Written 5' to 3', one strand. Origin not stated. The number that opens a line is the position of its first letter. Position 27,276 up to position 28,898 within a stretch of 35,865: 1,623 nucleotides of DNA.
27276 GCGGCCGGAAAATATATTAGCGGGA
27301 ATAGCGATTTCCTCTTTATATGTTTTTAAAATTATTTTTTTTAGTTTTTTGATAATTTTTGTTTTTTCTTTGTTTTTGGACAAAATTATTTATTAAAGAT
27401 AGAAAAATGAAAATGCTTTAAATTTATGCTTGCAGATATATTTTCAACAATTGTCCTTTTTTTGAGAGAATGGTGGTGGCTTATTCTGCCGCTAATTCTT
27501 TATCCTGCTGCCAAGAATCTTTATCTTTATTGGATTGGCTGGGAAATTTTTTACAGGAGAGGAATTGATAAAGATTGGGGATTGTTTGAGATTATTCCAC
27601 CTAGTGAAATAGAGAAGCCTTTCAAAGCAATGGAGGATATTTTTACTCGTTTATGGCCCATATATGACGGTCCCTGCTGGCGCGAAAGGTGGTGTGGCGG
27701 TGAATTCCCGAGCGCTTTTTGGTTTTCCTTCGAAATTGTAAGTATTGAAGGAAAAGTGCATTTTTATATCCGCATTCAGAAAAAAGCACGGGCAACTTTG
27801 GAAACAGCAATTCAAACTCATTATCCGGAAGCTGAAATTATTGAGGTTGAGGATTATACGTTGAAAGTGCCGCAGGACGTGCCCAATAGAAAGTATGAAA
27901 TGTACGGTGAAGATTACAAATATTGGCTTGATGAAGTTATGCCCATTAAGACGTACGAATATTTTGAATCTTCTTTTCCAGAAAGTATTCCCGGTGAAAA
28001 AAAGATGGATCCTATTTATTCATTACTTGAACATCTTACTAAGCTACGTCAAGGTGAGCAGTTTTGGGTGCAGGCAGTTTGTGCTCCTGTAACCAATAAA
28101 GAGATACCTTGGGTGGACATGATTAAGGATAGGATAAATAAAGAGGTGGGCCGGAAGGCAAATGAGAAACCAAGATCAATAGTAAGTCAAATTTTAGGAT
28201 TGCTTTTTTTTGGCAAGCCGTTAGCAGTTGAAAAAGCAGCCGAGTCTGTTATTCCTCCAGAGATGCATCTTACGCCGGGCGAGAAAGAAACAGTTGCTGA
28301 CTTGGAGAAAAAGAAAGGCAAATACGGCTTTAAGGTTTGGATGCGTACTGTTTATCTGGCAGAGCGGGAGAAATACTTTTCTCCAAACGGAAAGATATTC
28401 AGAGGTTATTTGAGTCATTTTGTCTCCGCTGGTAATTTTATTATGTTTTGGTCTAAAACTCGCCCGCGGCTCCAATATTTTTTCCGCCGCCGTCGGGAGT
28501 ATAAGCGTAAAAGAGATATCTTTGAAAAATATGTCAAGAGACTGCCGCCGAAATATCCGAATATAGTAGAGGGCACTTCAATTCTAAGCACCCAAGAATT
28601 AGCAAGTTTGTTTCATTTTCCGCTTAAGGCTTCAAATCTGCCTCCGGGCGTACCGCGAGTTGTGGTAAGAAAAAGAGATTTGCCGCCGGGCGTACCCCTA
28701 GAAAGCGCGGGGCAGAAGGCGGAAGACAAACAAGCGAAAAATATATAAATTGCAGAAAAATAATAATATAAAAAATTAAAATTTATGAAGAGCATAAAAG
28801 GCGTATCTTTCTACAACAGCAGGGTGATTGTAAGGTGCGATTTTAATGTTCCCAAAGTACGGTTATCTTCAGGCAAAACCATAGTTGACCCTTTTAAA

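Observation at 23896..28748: Orphan four-gene cassette: two anchor-less VirD4/TraD-like ATPase paralogs plus two membrane proteins, with no other T4SS or conjugation genes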

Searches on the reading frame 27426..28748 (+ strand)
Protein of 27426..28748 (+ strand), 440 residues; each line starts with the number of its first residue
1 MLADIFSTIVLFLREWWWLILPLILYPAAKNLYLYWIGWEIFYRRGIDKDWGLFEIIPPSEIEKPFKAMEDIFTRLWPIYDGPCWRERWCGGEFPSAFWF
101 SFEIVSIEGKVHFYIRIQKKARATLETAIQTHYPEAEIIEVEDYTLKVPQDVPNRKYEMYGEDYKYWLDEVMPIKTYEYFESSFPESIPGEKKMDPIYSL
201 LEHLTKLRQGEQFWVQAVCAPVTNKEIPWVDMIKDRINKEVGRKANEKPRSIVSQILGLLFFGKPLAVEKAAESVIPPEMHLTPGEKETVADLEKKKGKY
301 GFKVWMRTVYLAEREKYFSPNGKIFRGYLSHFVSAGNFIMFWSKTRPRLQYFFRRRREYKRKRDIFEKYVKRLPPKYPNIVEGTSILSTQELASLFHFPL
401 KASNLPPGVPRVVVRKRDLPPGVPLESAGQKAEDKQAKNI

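Call 3: search_protein_families(library=pfam, proteins=[window:27426-28748:+], max_evalue=1)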
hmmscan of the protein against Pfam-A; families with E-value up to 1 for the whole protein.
window:27426-28748:+ (440 aa): 1 family
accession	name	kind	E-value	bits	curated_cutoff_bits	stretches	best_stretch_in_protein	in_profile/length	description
PF03381.20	CDC50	-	0.082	12.7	28.6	1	221-317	140-208/286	LEM3 (ligand-effect modulator 3) family / CDC50 family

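Call 4: search_protein_families(library=ncbifam, proteins=[window:27426-28748:+], max_evalue=1)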
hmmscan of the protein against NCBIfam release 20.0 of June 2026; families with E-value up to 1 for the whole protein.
window:27426-28748:+ (440 aa): 1 family
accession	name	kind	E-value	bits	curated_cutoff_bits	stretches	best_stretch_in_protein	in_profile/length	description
NF040487.1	T3SS_CigR_fam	subfamily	0.088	13.1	78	1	401-423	79-101/148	anti-virulence regulator CigR family protein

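Call 6: search_protein_families(library=padloc, proteins=[window:27426-28748:+], max_evalue=0.1)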
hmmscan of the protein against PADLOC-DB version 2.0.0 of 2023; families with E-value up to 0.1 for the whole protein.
window:27426-28748:+ (440 aa): 0 families

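Call 7: search_protein_families(library=phrogs, proteins=[window:27426-28748:+], max_evalue=0.1)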
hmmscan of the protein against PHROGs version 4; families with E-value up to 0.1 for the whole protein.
window:27426-28748:+ (440 aa): 1 family
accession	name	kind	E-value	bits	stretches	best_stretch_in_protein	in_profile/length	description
phrog_5156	-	unknown function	1.1e-08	34.6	1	95-257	74-220/824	-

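Call 11: find_homologous_proteins(query=window:27426-28748:+)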
Query window:27426-28748:+ (440 aa): 401 proteins with E <= 0.001 among 6582 candidates; the best 120 are listed.
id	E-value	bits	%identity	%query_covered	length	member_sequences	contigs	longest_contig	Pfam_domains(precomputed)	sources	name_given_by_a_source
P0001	0.0e+0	1021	100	100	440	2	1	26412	PF26449.1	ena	-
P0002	9.2e-185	633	63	96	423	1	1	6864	PF26449.1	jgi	-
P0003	7.5e-171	587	60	95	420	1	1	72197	-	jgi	-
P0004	8.3e-145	502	53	96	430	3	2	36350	PF26449.1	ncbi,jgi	-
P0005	2.7e-143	497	53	97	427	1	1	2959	PF26449.1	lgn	-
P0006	1.3e-142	494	52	96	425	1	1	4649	PF26449.1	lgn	-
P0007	5.6e-142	492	52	97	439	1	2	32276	-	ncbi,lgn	-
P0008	5.6e-140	486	50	97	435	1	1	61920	PF26449.1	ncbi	-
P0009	2.2e-138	480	52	97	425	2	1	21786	PF26449.1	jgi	-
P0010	7.6e-138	479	51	97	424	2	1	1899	PF26449.1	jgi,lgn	-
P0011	1.7e-137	478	51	93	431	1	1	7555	PF26449.1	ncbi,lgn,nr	ncbi:MAG: hypothetical protein QMC93_02860 [Patescibacteria group bacterium]|nr:hypothetical protein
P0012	4.1e-134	466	50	97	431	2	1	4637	PF26449.1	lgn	-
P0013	5.0e-132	459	49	94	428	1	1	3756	PF26449.1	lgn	-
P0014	6.5e-132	459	51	90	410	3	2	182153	-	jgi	-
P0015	6.1e-131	456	49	97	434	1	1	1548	PF26449.1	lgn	-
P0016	1.1e-130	455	48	97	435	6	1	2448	PF26449.1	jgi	-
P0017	1.0e-128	449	48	96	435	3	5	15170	PF26449.1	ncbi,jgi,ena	-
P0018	1.7e-128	448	49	96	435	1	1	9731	PF26449.1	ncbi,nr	ncbi:MAG: hypothetical protein PHU56_04150 [Candidatus Pacebacteria bacterium]|nr:hypothetical prote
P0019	8.5e-128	446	47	97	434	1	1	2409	PF26449.1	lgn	-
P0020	1.1e-127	445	48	97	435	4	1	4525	PF26449.1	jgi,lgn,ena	-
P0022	2.8e-127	444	49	94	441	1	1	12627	PF26449.1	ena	-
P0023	2.7e-126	441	49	93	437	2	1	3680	PF26449.1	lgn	-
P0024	4.3e-126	440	48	94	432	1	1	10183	PF26449.1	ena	-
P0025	5.6e-125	436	45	97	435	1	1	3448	PF26449.1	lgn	-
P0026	7.9e-125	436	48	94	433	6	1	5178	PF26449.1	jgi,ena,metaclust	metaclust:\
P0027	1.3e-124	435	49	90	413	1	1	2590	PF26449.1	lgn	-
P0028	2.1e-124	434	50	92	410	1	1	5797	PF26449.1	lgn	-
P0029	4.8e-124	433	48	96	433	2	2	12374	PF26449.1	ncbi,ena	ncbi:MAG: hypothetical protein AAB723_02880 [Patescibacteria group bacterium]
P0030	1.0e-123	432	49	92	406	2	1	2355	PF26449.1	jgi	-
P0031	2.0e-123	431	49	93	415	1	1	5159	PF26449.1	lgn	-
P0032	1.0e-122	429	46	97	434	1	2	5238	PF26449.1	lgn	-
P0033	1.3e-122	428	48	96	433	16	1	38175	PF26449.1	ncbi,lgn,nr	ncbi:MAG: hypothetical protein NTZ42_01750 [Candidatus Gribaldobacteria bacterium]|nr:hypothetical p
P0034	9.5e-119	416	46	95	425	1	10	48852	PF26449.1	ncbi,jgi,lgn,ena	-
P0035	9.5e-117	409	45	95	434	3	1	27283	PF26449.1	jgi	-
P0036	1.6e-115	405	46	96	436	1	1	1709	PF26449.1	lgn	-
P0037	1.3e-112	396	43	96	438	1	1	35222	PF26449.1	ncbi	-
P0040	3.1e-110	388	45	96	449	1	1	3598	PF26449.1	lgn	-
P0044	2.0e-108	382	45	96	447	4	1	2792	PF26449.1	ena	-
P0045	4.5e-108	381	44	96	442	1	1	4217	PF26449.1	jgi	-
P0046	1.3e-107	379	44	96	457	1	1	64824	PF26449.1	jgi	-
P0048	3.5e-106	374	44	95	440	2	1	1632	PF26449.1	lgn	-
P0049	1.5e-105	372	44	95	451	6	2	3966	PF26449.1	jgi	jgi:hypothetical protein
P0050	3.5e-105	371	44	97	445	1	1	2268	PF26449.1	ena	-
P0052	4.7e-104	367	43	96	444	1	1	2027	PF26449.1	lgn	-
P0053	5.3e-104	367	43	97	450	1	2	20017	PF26449.1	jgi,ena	-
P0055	1.6e-102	362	42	96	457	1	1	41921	PF26449.1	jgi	-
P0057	4.0e-102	361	43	97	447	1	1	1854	PF26449.1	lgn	-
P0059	3.3e-101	358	45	92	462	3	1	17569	PF26449.1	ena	-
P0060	7.8e-101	357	43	96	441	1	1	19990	PF26449.1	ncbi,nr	ncbi:MAG: hypothetical protein QME57_01315 [Patescibacteria group bacterium]|nr:hypothetical protein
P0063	4.3e-100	354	45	94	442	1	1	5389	PF26449.1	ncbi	-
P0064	1.9e-99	352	44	96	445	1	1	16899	PF26449.1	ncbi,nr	ncbi:MAG: hypothetical protein QME61_01365 [Patescibacteria group bacterium]|nr:hypothetical protein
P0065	4.9e-99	351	45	90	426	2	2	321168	PF26449.1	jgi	-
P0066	6.2e-99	350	42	96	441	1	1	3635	PF26449.1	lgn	-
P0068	7.5e-98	347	41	96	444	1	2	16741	PF26449.1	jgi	jgi:hypothetical protein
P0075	1.3e-95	339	42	97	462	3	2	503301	-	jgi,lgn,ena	-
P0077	2.1e-95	339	41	92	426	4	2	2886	PF26449.1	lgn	-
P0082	1.6e-93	333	41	96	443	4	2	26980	PF26449.1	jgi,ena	-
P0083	2.5e-93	332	42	97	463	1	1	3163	PF26449.1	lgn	-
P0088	8.5e-91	324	40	95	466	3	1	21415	PF26449.1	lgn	-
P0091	3.1e-90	322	42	85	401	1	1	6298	PF26449.1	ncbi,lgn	-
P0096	1.9e-89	319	38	96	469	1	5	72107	PF26449.1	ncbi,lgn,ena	ncbi:MAG: hypothetical protein AAB361_03245 [Patescibacteria group bacterium]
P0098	2.3e-89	319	42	95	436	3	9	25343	PF26449.1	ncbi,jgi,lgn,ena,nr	ncbi:hypothetical protein J7J23_01845 [bacterium]|nr:hypothetical protein [bacterium]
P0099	3.4e-89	318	42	85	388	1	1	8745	PF26449.1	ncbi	-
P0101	2.1e-88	316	42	94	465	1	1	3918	PF26449.1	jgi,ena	-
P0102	5.5e-88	314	37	96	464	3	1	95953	PF26449.1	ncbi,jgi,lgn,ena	-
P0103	6.1e-88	314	41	97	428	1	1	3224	PF26449.1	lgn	-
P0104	9.0e-88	314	43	94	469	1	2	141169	PF26449.1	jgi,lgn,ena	-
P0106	3.0e-87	312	38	94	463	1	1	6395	PF26449.1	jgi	-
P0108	7.5e-87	311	41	96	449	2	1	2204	PF26449.1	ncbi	-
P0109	7.6e-87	311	42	97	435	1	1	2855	PF26449.1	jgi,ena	-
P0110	1.0e-86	310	40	94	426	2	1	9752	PF26449.1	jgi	jgi:hypothetical protein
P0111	1.2e-86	310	41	95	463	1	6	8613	PF26449.1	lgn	-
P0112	2.0e-86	309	42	94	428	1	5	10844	PF26449.1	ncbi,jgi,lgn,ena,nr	ncbi:hypothetical protein J7J81_02230 [bacterium]|nr:hypothetical protein [bacterium]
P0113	7.4e-86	307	39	95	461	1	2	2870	PF26449.1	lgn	-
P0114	7.4e-86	307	40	97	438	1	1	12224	PF26449.1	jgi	jgi:hypothetical protein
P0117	1.8e-85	306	40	94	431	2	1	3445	PF26449.1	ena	-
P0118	2.4e-85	306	39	95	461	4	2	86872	PF26449.1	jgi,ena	jgi:hypothetical protein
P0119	3.4e-85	305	42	85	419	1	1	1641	PF26449.1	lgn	-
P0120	6.4e-85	304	39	95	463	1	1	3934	PF26449.1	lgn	-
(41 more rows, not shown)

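Call 12: find_encoding_contigs(protein=P0075, flank=7000, max_places=1)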
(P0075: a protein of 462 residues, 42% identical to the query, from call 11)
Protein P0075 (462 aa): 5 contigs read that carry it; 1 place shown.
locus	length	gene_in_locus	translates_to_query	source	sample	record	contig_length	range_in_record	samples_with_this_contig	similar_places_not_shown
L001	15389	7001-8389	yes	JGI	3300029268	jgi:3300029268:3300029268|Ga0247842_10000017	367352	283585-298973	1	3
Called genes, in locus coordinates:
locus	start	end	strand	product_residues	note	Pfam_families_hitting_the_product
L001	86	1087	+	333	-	PF02899:Phage_int_SAM_1 (faint), PF00589:Phage_integrase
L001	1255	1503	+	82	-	-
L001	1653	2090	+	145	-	PF00856:SET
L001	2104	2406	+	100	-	-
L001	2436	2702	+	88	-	PF12961:DUF3850, PF04266:ASCH (weak)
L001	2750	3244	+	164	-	PF00149:Metallophos, PF12850:Metallophos_2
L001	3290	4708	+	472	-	PF21760:SecD_1st, PF22599:SecDF_P1_head, PF02355:SecD_SecF_C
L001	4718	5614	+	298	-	PF07549:Sec_GG (weak), PF02355:SecD_SecF_C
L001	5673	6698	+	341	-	PF04545:Sigma70_r4, PF05066:HARE-HTH (weak)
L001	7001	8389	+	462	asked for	-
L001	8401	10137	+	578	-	PF01935:DUF87 (faint), PF10412:TrwB_AAD_bind, PF23477:zf_Tbcl_2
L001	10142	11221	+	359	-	PF00162:PGK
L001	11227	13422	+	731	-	-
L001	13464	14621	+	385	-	PF01368:DHH, PF02272:DHHA1 (weak)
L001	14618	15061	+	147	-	PF00075:RNase_H, PF13456:RVT_3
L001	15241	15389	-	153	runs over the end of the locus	-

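Call 13: find_encoding_contigs(protein=P0065, flank=7000, max_places=1)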
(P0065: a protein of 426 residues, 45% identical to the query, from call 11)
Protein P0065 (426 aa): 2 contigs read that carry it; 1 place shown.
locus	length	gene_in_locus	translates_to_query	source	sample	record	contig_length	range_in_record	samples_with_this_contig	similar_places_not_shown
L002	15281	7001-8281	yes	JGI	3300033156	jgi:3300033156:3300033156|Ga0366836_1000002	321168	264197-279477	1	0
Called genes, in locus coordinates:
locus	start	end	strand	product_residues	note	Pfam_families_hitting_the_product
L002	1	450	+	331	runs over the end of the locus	-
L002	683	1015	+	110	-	PF00583:Acetyltransf_1, PF13508:Acetyltransf_7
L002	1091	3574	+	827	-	PF07517:SecA_DEAD, PF01043:SecA_PP_bind, PF21090:P-loop_SecA, PF07516:SecA_SW, PF02810:SEC-C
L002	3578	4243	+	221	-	PF07758:DUF1614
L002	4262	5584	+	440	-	PF22599:SecDF_P1_head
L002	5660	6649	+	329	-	PF04545:Sigma70_r4, PF05066:HARE-HTH (weak)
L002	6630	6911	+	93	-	-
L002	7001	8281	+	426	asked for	PF26449:DUF8128 (faint)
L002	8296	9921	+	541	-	PF10412:TrwB_AAD_bind, PF23477:zf_Tbcl_2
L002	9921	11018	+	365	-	PF00162:PGK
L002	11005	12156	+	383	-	PF01368:DHH, PF02272:DHHA1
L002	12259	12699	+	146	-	PF00075:RNase_H, PF13456:RVT_3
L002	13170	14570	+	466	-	PF01554:MatE (faint), PF03023:MurJ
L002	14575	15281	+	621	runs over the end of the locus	PF00009:GTP_EFTU, PF22042:EF-G_D2 (weak), PF03144:GTP_EFTU_D2, PF14492:EFG_III (weak), PF00679:EFG_C, PF06421:LepA_C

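Call 14: find_encoding_contigs(protein=P0102, flank=7000, max_places=1)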
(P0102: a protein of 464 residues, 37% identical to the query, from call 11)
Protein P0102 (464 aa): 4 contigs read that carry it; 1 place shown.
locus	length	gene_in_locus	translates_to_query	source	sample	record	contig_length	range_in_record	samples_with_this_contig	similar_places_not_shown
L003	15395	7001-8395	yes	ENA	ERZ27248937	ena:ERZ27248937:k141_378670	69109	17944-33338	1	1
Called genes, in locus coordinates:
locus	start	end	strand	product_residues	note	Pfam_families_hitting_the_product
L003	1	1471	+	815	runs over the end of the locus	PF07517:SecA_DEAD, PF01043:SecA_PP_bind, PF21090:P-loop_SecA, PF07516:SecA_SW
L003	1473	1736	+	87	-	PF12961:DUF3850, PF04266:ASCH (weak)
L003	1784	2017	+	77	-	-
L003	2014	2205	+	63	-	PF07927:HicA_toxin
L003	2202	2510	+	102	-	-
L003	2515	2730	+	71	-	PF07866:DUF1653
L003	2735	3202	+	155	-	PF00149:Metallophos, PF12850:Metallophos_2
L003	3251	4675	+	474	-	PF07549:Sec_GG (faint), PF21760:SecD_1st, PF22599:SecDF_P1_head, PF03176:MMPL, PF02355:SecD_SecF_C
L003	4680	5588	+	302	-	PF07549:Sec_GG (weak), PF02355:SecD_SecF_C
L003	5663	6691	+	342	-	PF04545:Sigma70_r4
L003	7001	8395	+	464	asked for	PF26449:DUF8128 (weak)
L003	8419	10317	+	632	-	PF01935:DUF87, PF02534:T4SS-DNA_transf (weak), PF10412:TrwB_AAD_bind, PF12696:TraG-D_C (weak), PF23477:zf_Tbcl_2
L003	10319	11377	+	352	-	PF00162:PGK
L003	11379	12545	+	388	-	PF01368:DHH, PF02272:DHHA1 (faint)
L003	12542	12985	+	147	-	PF00075:RNase_H, PF13456:RVT_3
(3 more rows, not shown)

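Call 24: find_related_loci(query=A1, collection=genome_contigs, flank=8000)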
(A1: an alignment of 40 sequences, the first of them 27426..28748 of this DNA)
Query A1 (440 aa) in genome_contigs; peptide patterns used: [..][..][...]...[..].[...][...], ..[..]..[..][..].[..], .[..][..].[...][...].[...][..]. (x = any residue, [..] = any of these).
600 stretches matched a pattern (row limit reached: there are more); 545 encode a relative of the query (tblastn E <= 1e-3); the best 80 are kept; 80 distinct loci.
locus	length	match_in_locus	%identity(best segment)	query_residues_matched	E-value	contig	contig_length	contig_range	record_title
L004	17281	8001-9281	50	2-426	3e-142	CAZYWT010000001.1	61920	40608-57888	MAG TPA_asm: uncultured Candidatus Saccharibacteria bacterium isolate SRP141376_co2_245 genome assembly, contig: NODE_12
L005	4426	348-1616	48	5-425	1e-130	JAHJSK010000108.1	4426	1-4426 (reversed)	MAG: Patescibacteria group bacterium isolate OS_PC_MetaG.mb.199 OS_PC_MetaG.mb.199_k141_796284, whole genome shotgun seq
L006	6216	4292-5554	46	5-425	5e-122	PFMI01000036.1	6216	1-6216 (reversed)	MAG: bacterium (Candidatus Gribaldobacteria) CG_4_10_14_0_8_um_filter_33_9 CG_4_10_14_0.8_um_filter_scaffold_9427_c, who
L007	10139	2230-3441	45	16-425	2e-117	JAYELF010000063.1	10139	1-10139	MAG: Patescibacteria group bacterium isolate MAG117 MAG117_63, whole genome shotgun sequence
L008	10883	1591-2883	42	5-422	4e-101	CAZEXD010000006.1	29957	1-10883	MAG TPA_asm: uncultured Candidatus Saccharibacteria bacterium isolate binchicken_co274_252 genome assembly, contig: NODE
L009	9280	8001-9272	42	11-416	2e-100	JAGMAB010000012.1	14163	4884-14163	MAG: Candidatus Parcubacteria bacterium isolate RS_14_18 ZL355.bin.18.fa_12, whole genome shotgun sequence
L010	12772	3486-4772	42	12-426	9e-100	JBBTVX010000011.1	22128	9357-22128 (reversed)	MAG: Patescibacteria group bacterium isolate H43-bin088_1 H43_bin088_1_000000000011, whole genome shotgun sequence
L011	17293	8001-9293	42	10-426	1e-99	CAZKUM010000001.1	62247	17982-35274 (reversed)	MAG TPA_asm: uncultured Candidatus Saccharibacteria bacterium isolate binchicken_co266_246 genome assembly, contig: NODE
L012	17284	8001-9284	42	12-426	3e-99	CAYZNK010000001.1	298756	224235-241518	MAG TPA_asm: uncultured Candidatus Saccharibacteria bacterium isolate SRP192927_co10_109 genome assembly, contig: NODE_1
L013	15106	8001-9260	41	10-416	9e-97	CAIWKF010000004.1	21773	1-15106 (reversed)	MAG: Candidatus Staskawiczbacteria bacterium isolate Loclat_bin-05792 genome assembly, contig: bin-05792:004/137, whole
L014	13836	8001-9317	41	5-426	6e-94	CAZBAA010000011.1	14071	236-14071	MAG TPA_asm: uncultured Candidatus Saccharibacteria bacterium isolate SRP269290_co3_478 genome assembly, contig: NODE_50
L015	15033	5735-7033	40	9-426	9e-93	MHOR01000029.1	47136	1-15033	MAG: Candidatus Staskawiczbacteria bacterium RIFCSPHIGHO2_02_FULL_34_10 rifcsphigho2_02_scaffold_3833, whole genome shot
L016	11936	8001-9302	40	10-426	6e-92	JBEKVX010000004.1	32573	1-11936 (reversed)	MAG: Candidatus Staskawiczbacteria bacterium isolate SPRUCE 614 SPRUCE_614_4, whole genome shotgun sequence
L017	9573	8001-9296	39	10-426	9e-92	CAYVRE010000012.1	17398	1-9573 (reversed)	MAG TPA_asm: uncultured Candidatus Saccharibacteria bacterium isolate SRP178699_co1_238 genome assembly, contig: NODE_40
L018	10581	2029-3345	41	1-426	1e-91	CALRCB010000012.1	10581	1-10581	MAG: Candidatus Staskawiczbacteria bacterium isolate Baikal-1350m-357 genome assembly, contig: Baikal-1350m-c22522, whol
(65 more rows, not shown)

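Call 28: predict_structure(alignment_id=A1)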
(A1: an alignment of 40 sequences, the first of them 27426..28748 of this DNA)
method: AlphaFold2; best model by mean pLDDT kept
length: 440 residues; sequences in the alignment: 40
mean_pLDDT: 85.6   pTM: 0.80
mean pLDDT of the five models: 85.6, 85.4, 84.0, 83.3, 82.0
residues with pLDDT >= 90: 253; 70-90: 123; 50-70: 50; < 50: 14
segments of 3 or more residues with pLDDT < 50: 181-191
pLDDT, mean of each block of 10 residues (from residue 1): 92 91 89 84 78 94 91 94 84 82 97 96 96 95 94 96 93 86 46 77 96 97 92 93 69 79 68 62 86 95 97 96 96 91 90 90 96 89 94 94 77 60 52 53
secondary structure, 60 per line:
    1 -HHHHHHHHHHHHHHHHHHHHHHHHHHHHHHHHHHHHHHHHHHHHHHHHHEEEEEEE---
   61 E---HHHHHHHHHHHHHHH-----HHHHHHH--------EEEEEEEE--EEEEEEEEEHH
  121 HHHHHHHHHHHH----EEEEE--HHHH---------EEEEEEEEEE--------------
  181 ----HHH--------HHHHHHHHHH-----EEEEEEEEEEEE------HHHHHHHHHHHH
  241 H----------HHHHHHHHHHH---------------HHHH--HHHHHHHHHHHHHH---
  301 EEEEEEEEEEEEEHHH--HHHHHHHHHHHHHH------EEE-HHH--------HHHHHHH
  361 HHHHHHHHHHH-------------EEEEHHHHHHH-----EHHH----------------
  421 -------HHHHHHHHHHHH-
elements in order: H2-50 E51-57 H65-79 H85-91 E100-107 E110-118 H119-132 E137-141 H144-147 E157-166 H196-205 E211-222 H229-241 H252-262 H278-281 H284-297 E301-313 H319-332 E339-341 H354-371 E385-388 H389-395 H428-439

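Call 29: search_protein_representatives(alignment_id=A1)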
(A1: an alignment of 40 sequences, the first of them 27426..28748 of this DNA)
Query: 40 sequences, 432 profile positions. Proteins with E-value up to 0.001 (for the whole library): 2733; up to 1e-10: 1718; up to 1e-30: 896. The best 150 are listed.
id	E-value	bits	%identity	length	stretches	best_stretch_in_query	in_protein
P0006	1.6e-198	676.5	-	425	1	10-431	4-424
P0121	3.3e-181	619.5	-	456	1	10-432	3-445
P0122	2.0e-166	570.8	-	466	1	6-432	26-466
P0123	2.9e-161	553.8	-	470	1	11-431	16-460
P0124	1.5e-156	538.3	-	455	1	6-431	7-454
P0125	1.1e-148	512.4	-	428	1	12-432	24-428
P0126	2.6e-142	491.3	-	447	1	7-432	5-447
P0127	1.7e-141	488.7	-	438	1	6-432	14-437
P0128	4.4e-141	487.3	-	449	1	4-432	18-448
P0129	9.8e-137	473.0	-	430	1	12-432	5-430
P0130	1.1e-136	472.8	-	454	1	10-431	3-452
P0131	1.5e-133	462.5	-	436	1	8-432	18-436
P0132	1.8e-132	458.9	-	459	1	10-429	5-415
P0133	2.7e-131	455.1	-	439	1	9-431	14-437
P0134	3.7e-131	454.6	-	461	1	7-431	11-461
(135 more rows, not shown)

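Call 32: find_encoding_contigs(protein=P0003, flank=8000, max_places=1)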
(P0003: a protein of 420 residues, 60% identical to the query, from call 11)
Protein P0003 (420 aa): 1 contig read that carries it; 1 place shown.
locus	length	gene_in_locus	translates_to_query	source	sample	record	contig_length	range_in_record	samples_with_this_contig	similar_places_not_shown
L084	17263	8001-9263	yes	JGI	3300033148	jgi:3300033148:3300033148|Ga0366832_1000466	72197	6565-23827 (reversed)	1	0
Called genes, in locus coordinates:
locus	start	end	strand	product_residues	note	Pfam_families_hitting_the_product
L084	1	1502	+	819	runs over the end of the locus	PF07517:SecA_DEAD, PF01043:SecA_PP_bind, PF21090:P-loop_SecA, PF00271:Helicase_C (weak), PF21090:P-loop_SecA, PF07516:SecA_SW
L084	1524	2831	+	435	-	PF21760:SecD_1st, PF22599:SecDF_P1_head, PF03176:MMPL (weak), PF02355:SecD_SecF_C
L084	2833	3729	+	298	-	PF07549:Sec_GG, PF02355:SecD_SecF_C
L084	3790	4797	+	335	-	PF04545:Sigma70_r4, PF05066:HARE-HTH (weak)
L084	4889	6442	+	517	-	PF02534:T4SS-DNA_transf (faint), PF01935:DUF87, PF10412:TrwB_AAD_bind, PF12696:TraG-D_C (weak)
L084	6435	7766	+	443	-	PF01935:DUF87 (weak), PF10412:TrwB_AAD_bind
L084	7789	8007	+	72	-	-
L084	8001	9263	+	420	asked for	-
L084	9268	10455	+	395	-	PF00162:PGK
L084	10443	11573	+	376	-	PF01368:DHH, PF02272:DHHA1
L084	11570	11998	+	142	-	PF00075:RNase_H, PF13456:RVT_3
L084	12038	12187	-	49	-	-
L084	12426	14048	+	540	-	PF03023:MurJ, PF01554:MatE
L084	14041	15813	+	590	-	PF00009:GTP_EFTU, PF22042:EF-G_D2 (weak), PF03144:GTP_EFTU_D2, PF14492:EFG_III (weak), PF00679:EFG_C, PF06421:LepA_C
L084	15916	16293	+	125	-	PF04977:DivIC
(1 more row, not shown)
